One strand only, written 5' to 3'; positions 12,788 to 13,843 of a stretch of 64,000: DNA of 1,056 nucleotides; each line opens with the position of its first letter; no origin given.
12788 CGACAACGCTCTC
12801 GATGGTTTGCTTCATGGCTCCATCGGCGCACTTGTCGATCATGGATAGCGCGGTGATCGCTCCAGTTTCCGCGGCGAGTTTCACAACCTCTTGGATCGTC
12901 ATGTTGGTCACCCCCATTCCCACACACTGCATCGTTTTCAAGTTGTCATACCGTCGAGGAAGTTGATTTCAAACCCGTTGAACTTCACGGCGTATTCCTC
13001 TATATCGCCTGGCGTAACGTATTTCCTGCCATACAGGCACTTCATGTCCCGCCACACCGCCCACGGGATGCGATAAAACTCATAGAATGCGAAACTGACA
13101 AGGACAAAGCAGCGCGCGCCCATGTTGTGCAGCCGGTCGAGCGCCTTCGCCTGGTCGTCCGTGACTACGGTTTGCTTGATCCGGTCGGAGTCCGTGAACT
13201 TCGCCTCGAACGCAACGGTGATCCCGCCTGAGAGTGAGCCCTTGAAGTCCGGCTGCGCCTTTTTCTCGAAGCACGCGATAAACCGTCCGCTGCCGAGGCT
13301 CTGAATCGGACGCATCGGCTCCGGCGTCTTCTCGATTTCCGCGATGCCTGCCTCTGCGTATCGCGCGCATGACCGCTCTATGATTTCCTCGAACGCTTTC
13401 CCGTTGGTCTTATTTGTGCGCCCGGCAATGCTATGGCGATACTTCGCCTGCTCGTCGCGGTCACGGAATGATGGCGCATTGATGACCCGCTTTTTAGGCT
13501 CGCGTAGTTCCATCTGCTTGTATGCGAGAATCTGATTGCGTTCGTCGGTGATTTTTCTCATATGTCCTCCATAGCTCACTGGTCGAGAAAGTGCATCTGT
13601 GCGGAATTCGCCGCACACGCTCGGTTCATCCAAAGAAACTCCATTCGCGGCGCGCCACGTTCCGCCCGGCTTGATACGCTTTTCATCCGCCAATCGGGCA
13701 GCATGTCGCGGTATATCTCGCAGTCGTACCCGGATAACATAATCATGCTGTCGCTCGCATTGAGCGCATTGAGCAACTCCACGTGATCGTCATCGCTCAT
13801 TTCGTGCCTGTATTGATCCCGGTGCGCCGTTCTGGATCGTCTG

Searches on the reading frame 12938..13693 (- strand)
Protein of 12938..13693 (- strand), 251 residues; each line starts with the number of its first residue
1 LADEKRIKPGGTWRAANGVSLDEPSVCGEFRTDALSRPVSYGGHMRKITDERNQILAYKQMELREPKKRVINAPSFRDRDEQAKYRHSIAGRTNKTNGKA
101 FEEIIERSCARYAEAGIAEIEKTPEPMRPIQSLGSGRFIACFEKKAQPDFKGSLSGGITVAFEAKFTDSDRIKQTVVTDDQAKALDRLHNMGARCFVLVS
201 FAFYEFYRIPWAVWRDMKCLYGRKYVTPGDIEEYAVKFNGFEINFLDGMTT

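Call 49: search_protein_families(library=pfam, max_evalue=0.001, proteins=[window:12938-13693:-])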
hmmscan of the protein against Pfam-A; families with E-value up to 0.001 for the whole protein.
window:12938-13693:- (251 aa): 1 family
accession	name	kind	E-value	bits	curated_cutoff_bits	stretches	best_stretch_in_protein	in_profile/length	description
PF03838.20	RecU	-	8.2e-19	68.6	25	1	98-238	2-149/162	Recombination protein U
